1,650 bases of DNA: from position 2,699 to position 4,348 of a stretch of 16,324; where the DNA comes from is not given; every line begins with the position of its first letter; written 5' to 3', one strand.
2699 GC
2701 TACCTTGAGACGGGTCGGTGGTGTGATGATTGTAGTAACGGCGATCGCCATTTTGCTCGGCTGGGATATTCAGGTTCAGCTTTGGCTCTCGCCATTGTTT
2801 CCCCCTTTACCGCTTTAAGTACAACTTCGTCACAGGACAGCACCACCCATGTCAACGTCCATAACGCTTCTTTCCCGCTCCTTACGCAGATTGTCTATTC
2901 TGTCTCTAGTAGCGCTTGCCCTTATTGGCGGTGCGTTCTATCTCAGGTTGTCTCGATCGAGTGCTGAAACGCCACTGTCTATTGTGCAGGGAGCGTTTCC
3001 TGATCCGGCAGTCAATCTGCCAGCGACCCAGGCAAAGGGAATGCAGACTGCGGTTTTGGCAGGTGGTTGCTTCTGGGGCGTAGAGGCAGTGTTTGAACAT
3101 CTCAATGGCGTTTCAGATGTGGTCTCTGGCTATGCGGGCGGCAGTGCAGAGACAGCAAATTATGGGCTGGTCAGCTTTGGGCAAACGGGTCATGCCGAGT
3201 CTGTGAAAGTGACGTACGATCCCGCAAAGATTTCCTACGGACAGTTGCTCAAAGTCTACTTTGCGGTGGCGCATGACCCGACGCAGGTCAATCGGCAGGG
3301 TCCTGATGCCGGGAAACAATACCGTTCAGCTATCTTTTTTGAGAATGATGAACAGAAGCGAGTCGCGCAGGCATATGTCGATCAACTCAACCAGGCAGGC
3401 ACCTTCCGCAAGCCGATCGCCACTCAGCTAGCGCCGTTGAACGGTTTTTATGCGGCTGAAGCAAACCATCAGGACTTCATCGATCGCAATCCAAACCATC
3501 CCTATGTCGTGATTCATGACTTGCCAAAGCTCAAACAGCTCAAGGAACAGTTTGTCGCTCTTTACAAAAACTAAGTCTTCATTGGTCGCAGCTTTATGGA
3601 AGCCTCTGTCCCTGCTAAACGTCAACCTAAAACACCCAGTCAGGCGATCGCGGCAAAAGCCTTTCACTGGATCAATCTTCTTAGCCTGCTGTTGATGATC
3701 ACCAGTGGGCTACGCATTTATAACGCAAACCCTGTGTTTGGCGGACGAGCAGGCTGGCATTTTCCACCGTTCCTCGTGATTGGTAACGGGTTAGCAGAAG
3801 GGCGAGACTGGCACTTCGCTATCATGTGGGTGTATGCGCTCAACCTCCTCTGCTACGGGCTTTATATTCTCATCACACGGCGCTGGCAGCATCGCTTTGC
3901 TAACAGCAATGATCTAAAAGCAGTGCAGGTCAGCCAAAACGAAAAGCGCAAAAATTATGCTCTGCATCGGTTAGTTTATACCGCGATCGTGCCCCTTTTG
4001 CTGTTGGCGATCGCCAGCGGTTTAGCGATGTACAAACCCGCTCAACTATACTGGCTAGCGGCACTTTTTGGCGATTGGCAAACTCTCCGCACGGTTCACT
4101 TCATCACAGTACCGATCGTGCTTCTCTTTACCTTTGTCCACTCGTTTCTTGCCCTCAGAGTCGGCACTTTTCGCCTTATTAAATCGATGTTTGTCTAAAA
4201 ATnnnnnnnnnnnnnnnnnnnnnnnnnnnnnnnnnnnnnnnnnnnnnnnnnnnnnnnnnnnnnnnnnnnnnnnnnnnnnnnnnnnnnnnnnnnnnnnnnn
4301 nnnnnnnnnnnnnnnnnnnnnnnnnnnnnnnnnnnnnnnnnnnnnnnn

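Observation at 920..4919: Candidate extracytoplasmic methionine-oxidation defence module: Met-rich decoy, Trx/CcdA/MsrA arm and cytochrome b/Mo-enzyme arm in one cluster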

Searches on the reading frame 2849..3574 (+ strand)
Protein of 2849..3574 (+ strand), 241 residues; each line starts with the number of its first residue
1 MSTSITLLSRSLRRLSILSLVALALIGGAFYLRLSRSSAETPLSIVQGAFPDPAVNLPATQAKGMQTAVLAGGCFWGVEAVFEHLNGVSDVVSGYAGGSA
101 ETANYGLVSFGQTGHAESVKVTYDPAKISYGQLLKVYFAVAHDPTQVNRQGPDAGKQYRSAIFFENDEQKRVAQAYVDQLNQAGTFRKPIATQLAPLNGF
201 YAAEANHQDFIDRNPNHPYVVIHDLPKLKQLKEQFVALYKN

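Call 3: search_protein_families(library=pfam, proteins=[window:2849-3574:+], max_evalue=0.01)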
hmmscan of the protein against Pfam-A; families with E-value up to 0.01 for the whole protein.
window:2849-3574:+ (241 aa): 2 families
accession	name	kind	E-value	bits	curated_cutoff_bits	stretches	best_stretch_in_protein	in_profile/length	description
PF01625.27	PMSR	-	3.4e-58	196.6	23.7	1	67-219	1-151/153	Peptide methionine sulfoxide reductase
PF21565.2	Tsi1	-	0.00048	20.4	27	1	40-107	32-97/146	Immune protein Tsi1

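Call 4: search_protein_families(library=ncbifam, proteins=[window:2849-3574:+], max_evalue=0.01)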
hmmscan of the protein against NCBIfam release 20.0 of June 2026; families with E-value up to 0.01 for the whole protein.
window:2849-3574:+ (241 aa): 6 families
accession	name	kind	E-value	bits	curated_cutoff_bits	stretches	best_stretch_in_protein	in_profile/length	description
NF004042.0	PRK05550.1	equivalog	2.9e-59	200.6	330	1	60-222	129-287/293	bifunctional methionine sulfoxide reductase B/A protein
TIGR00401.1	msrA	equivalog_domain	2e-51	174.4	108.1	1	67-217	2-151/153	peptide-methionine (S)-S-oxide reductase MsrA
NF010625.0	PRK14018.1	equivalog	1e-46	159.5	522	1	42-217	175-346/521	bifunctional peptide-methionine (S)-S-oxide reductase MsrA/peptide-methionine (R)-S-oxide reductase MsrB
NF004038.0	PRK05528.1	equivalog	9.7e-27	94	200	1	65-218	1-144/157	peptide-methionine (S)-S-oxide reductase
NF041383.1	Trx_VPGUxxT_two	exception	3.6e-05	23.6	275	1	61-139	141-202/287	VPGUxxT family thioredoxin-like (seleno)protein, type 2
NF002552.0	PRK02110.1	equivalog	6.9e-05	22.6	138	1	1-47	1-47/169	disulfide bond formation protein B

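Call 44: find_homologous_proteins(query=window:2849-3574:+, max_evalue=1e-20)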
Query window:2849-3574:+ (241 aa): 8000 proteins with E <= 1e-20 among 8000 candidates; the best 120 are listed.
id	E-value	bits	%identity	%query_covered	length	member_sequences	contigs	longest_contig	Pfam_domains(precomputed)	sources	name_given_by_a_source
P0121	5.5e-148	509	95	100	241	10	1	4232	PF01625.29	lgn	-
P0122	4.3e-145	499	93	100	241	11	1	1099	PF01625.29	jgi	jgi:peptide-methionine (S)-S-oxide reductase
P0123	7.4e-144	495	94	98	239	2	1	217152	PF01625.29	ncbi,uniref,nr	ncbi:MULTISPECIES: peptide-methionine (S)-S-oxide reductase MsrA [Cyanophyceae]|uniref:Peptide methi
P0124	3.2e-126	437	82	100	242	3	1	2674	PF01625.29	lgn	-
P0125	5.4e-119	414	76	99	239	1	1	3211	PF01625.29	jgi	jgi:peptide-methionine (S)-S-oxide reductase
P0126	1.3e-118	412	75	100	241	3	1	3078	PF01625.29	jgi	-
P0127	1.4e-118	412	76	100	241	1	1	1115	PF01625.29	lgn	-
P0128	2.6e-118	412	76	100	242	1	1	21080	PF01625.29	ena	-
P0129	2.1e-117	409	76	100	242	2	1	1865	PF01625.29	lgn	-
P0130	3.0e-116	405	75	100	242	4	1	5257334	PF01625.29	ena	-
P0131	3.0e-115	402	73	100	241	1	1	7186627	PF01625.29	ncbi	ncbi:MAG: peptide-methionine (S)-S-oxide reductase MsrA [Leptolyngbya sp. BL-A-14]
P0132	8.1e-115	400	74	99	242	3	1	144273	PF01625.29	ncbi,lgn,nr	ncbi:MAG: peptide-methionine (S)-S-oxide reductase MsrA [Tildeniella nuda ZEHNDER 1965/U140]|nr:pept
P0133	5.1e-114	397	76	95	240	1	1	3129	PF01625.29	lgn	-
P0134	5.3e-114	397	74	100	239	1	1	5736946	PF01625.29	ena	-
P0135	1.1e-113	396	72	100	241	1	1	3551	PF01625.29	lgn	-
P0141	7.7e-102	358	67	98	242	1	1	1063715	PF01625.29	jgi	jgi:peptide-methionine (S)-S-oxide reductase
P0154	1.1e-98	347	64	100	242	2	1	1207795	PF01625.29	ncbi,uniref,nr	ncbi:peptide-methionine (S)-S-oxide reductase MsrA (plasmid) [Kovacikia minuta CCNUW1]|uniref:peptid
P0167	2.9e-94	333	67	95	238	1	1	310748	PF01625.29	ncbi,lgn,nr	ncbi:MAG: peptide-methionine (S)-S-oxide reductase MsrA [Oscillatoriophycideae cyanobacterium NC_gro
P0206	5.2e-91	322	65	97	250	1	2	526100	PF01625.29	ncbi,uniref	ncbi:peptide-methionine (S)-S-oxide reductase MsrA [Leptolyngbya sp. AN03gr2]|uniref:peptide-methion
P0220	1.9e-90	320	70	82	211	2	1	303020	PF01625.29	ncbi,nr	ncbi:peptide-methionine (S)-S-oxide reductase MsrA [Aphanothece hegewaldii]|nr:peptide-methionine (S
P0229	5.8e-90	319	63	100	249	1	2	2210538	PF01625.29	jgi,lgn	jgi:peptide-methionine (S)-S-oxide reductase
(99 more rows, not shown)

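Call 45: find_encoding_contigs(protein=P0154, flank=6000, max_places=2)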
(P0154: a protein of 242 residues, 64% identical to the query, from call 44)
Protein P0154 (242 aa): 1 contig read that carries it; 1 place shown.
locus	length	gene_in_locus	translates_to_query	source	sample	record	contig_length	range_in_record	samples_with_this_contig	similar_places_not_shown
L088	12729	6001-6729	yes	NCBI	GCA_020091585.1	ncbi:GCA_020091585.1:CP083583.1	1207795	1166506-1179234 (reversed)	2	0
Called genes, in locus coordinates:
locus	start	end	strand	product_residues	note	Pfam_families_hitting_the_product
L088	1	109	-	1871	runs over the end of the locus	PF00069:Pkinase, PF07714:PK_Tyr_Ser-Thr, PF13191:AAA_16, PF01590:GAF, PF13185:GAF_2, PF07228:SpoIIE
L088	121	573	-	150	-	PF04966:OprB (weak)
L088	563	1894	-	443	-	PF00395:SLH (weak), PF04966:OprB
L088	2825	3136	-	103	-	-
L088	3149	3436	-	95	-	PF13340:DUF4096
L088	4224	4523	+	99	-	-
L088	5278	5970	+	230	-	PF02683:DsbD_TM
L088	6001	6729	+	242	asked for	PF01625:PMSR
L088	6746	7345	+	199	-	PF01292:Ni_hydr_CYTB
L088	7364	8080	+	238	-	PF00174:Oxidored_molyb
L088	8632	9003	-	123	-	-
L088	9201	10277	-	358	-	-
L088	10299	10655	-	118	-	-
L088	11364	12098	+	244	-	PF00657:Lipase_GDSL, PF13472:Lipase_GDSL_2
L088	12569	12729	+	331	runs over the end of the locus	PF01548:DEDD_Tnp_IS110, PF02371:Transposase_20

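Call 46: find_encoding_contigs(protein=P0167, flank=6000, max_places=2)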
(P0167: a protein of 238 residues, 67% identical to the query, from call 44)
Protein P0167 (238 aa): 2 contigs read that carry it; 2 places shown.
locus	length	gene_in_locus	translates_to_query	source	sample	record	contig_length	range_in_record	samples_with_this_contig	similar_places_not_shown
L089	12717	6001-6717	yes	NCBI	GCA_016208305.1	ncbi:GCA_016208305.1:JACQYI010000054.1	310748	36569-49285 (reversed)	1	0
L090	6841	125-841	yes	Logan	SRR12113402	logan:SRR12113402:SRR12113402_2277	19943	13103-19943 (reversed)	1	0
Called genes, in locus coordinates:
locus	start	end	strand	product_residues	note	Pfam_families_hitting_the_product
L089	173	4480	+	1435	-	PF13185:GAF_2, PF08447:PAS_3, PF08447:PAS_3, PF00989:PAS, PF08448:PAS_4, PF13426:PAS_9, PF08447:PAS_3, PF00512:HisKA, +3 more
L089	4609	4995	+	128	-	-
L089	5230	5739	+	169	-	PF01641:SelR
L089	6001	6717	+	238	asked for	PF01625:PMSR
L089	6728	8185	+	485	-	PF00672:HAMP, PF00512:HisKA, PF13581:HATPase_c_2 (faint), PF02518:HATPase_c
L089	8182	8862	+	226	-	PF00072:Response_reg, PF00486:Trans_reg_C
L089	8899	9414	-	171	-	PF03776:MinE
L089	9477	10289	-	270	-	PF00142:Fer4_NifH (weak), PF01656:CbiA, PF02374:ArsA_ATPase, PF06564:CBP_BcsQ, PF09140:MipZ, PF10609:ParA, PF13614:AAA_31, PF10609:ParA (weak)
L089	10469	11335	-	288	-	PF03775:MinC_C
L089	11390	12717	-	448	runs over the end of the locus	PF07005:SBD_N, PF17042:NBD_C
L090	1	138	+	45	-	?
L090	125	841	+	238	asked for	PF01625:PMSR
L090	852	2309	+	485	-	PF00672:HAMP, PF00512:HisKA, PF13581:HATPase_c_2 (faint), PF02518:HATPase_c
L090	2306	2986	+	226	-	PF00072:Response_reg, PF00486:Trans_reg_C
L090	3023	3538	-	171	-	PF03776:MinE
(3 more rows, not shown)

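Call 47: find_encoding_contigs(protein=P0220, flank=6000, max_places=2)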
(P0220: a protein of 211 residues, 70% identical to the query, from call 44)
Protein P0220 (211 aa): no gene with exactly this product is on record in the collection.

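Call 48: find_encoding_contigs(protein=P0141, flank=6000, max_places=1)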
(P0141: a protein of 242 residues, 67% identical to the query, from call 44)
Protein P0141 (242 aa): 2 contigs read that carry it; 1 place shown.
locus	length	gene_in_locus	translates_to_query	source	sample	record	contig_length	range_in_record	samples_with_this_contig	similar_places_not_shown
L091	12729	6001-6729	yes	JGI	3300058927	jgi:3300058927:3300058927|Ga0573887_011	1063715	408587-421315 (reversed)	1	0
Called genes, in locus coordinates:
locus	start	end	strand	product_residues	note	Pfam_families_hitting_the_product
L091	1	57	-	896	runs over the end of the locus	PF03200:Glyco_hydro_63 (faint), PF22422:MGH1-like_GH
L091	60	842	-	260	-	PF00106:adh_short, PF08659:KR, PF23441:SDR, PF13561:adh_short_C2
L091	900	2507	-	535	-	PF00732:GMC_oxred_N, PF00890:FAD_binding_2 (faint), PF05199:GMC_oxred_C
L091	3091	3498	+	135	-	PF01641:SelR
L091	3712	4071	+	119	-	-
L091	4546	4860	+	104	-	-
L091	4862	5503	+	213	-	PF00578:AhpC-TSA, PF08534:Redoxin, PF13905:Thioredoxin_8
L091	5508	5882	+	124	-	-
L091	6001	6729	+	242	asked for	PF01625:PMSR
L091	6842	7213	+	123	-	-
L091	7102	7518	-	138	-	PF21306:TetR_C_40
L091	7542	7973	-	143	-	PF01040:UbiA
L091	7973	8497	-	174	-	PF01040:UbiA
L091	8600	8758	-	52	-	-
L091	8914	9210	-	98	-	-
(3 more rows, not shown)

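Call 49: find_encoding_contigs(protein=P0229, flank=6000, max_places=1)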
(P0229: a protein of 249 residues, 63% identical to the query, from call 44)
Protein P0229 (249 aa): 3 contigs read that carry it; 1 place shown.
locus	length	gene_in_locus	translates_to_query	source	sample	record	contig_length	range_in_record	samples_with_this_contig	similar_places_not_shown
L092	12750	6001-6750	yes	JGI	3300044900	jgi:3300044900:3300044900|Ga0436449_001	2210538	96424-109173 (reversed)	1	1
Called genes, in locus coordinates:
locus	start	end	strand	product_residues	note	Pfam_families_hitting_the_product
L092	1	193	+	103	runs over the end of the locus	PF00190:Cupin_1 (weak), PF07883:Cupin_2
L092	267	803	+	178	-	PF13384:HTH_23 (faint), PF13565:HTH_32, PF13592:HTH_33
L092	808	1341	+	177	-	PF13358:DDE_3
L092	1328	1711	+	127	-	-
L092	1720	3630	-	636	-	PF05226:CHASE2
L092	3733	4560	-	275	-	PF00072:Response_reg (weak)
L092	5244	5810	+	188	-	PF06051:DUF928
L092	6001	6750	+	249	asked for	PF01625:PMSR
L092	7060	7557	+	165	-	-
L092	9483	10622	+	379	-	PF00072:Response_reg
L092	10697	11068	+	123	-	PF00072:Response_reg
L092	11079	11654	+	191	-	PF01584:CheW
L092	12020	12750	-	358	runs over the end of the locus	PF01883:FeS_assembly_P, PF00142:Fer4_NifH (faint), PF01656:CbiA, PF02374:ArsA_ATPase (faint), PF09140:MipZ (weak), PF10609:ParA, PF13614:AAA_31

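Call 50: find_encoding_contigs(protein=P0206, flank=6000, max_places=1)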
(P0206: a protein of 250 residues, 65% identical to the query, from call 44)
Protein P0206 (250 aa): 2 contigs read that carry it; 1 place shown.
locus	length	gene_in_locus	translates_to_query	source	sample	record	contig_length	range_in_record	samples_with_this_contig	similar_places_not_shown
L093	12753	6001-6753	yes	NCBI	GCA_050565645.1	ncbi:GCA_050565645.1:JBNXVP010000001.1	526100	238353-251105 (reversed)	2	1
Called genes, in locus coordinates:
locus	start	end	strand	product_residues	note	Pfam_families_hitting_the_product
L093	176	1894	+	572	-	PF01590:GAF (weak), PF13185:GAF_2 (weak), PF13492:GAF_3 (weak), PF07730:HisKA_3, PF02518:HATPase_c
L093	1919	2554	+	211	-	PF00072:Response_reg, PF00196:GerE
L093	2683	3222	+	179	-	PF13462:Thioredoxin_4, PF01323:DSBA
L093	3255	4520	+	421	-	PF01590:GAF, PF13185:GAF_2, PF13492:GAF_3 (weak), PF00512:HisKA, PF02518:HATPase_c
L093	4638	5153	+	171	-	PF10517:DM13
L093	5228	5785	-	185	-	PF06778:Chlor_dismutase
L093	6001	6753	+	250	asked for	PF01625:PMSR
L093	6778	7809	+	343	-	PF02685:Glucokinase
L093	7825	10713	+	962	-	PF00923:TAL_FSA, PF00342:PGI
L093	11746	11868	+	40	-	-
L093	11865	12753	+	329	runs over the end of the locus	PF00316:FBPase, PF18913:FBPase_C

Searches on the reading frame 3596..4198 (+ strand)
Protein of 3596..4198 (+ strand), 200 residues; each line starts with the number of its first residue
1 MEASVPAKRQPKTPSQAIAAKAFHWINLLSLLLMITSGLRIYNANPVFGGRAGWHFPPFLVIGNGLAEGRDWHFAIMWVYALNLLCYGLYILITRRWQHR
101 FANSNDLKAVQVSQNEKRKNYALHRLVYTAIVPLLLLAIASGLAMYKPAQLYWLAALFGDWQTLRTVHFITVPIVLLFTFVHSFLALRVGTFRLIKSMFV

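Call 3: search_protein_families(library=pfam, proteins=[window:3596-4198:+], max_evalue=0.01)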
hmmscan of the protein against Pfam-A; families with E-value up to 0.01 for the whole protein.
window:3596-4198:+ (200 aa): 2 families
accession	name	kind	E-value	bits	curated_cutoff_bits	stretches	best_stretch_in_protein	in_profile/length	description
PF01292.26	Ni_hydr_CYTB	-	1.9e-16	60.8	30.1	1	18-199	4-177/179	Prokaryotic cytochrome b561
PF03929.21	PepSY_TM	-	0.00072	19.9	28.8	1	72-150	136-203/295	PepSY-associated TM region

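Call 4: search_protein_families(library=ncbifam, proteins=[window:3596-4198:+], max_evalue=0.01)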
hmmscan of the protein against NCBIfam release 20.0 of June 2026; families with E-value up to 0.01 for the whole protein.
window:3596-4198:+ (200 aa): 1 family
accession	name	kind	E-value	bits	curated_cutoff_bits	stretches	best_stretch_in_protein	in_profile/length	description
TIGR02125.1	CytB-hydogenase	equivalog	1.2e-10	41.3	121.5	1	21-189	8-191/212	Ni/Fe-hydrogenase, b-type cytochrome subunit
